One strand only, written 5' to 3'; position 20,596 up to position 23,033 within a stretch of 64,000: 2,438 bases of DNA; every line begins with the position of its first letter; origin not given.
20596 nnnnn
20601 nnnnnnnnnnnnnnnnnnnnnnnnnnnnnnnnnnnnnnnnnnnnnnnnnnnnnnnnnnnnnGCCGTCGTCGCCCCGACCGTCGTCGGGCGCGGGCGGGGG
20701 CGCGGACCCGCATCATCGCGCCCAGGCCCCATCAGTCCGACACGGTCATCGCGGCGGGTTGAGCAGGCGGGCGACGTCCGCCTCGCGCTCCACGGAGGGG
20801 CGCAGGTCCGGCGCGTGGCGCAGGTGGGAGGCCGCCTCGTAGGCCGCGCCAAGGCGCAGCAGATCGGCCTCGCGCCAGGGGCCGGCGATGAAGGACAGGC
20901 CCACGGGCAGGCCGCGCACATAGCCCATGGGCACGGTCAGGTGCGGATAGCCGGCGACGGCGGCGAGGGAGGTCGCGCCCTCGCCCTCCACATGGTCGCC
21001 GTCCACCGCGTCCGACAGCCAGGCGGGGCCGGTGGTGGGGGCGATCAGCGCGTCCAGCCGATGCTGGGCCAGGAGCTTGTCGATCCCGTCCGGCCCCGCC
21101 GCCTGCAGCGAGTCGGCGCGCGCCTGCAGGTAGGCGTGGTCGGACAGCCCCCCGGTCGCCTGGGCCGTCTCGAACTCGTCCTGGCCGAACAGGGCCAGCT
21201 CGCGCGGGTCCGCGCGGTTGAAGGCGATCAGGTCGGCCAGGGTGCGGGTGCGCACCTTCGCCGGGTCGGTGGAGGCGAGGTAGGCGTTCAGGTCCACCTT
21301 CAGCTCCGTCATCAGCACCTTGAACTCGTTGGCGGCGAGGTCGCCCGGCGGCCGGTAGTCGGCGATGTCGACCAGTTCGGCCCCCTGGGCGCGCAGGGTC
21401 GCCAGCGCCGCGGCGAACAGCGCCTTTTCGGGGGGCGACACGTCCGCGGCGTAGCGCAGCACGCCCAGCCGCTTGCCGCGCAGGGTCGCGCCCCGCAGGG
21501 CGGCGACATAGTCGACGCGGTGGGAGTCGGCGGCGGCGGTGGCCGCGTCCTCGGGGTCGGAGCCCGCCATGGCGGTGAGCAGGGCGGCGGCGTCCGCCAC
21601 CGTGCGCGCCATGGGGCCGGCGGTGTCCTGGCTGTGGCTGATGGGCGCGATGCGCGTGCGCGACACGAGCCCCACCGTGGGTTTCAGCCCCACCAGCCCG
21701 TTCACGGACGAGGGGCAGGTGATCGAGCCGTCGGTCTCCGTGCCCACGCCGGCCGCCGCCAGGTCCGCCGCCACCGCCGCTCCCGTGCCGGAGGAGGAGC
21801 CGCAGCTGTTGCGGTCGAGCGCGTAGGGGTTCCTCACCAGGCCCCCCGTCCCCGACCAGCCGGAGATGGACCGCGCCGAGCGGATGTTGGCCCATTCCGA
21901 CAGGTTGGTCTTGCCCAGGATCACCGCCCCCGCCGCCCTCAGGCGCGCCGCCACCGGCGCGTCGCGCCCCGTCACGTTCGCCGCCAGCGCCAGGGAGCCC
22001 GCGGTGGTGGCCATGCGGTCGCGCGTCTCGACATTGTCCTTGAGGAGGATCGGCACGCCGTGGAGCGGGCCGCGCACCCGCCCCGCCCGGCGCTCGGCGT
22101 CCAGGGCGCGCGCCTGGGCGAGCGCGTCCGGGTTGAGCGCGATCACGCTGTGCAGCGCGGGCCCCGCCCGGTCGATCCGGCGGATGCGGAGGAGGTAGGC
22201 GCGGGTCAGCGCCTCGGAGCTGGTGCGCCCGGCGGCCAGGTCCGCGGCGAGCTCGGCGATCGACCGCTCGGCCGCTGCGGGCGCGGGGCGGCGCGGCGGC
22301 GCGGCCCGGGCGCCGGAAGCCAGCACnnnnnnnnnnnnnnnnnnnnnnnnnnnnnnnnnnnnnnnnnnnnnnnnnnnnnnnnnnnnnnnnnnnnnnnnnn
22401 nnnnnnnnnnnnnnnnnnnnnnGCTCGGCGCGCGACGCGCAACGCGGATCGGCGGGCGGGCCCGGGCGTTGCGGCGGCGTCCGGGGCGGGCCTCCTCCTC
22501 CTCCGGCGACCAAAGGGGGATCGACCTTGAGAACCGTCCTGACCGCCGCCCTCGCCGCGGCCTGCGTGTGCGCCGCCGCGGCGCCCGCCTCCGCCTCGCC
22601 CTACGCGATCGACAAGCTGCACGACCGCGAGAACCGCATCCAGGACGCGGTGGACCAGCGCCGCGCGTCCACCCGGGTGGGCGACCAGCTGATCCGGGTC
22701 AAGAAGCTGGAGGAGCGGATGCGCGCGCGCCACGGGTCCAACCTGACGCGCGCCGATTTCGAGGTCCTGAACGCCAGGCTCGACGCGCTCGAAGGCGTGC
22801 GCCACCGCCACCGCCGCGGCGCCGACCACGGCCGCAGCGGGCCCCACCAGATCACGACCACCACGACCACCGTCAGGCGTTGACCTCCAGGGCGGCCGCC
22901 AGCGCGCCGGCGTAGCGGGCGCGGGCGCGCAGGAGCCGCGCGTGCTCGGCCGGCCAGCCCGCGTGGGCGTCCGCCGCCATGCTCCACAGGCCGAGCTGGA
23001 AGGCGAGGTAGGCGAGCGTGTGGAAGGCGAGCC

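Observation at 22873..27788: Five-gene translationally coupled ino1 operon: synthase + two different phosphatases + glycosidase-like + kinase-like protein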

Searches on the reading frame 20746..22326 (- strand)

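Call 69: search_protein_families(library=pfam, proteins=[window:20746-22326:-], max_evalue=0.001)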
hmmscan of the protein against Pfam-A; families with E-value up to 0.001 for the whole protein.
window:20746-22326:- (526 aa): 1 family
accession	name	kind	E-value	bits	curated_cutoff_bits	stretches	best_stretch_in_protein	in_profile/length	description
PF01425.27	Amidase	-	2.4e-92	310.8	27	1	48-490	7-445/445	Amidase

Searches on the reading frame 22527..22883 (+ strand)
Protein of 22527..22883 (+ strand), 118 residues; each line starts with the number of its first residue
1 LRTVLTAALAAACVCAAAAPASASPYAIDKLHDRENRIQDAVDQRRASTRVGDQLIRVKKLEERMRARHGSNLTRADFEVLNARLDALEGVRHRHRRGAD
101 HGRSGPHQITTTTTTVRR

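Call 69: search_protein_families(library=pfam, proteins=[window:22527-22883:+], max_evalue=0.001)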
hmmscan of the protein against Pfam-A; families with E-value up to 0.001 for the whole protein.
window:22527-22883:+ (118 aa): 0 families
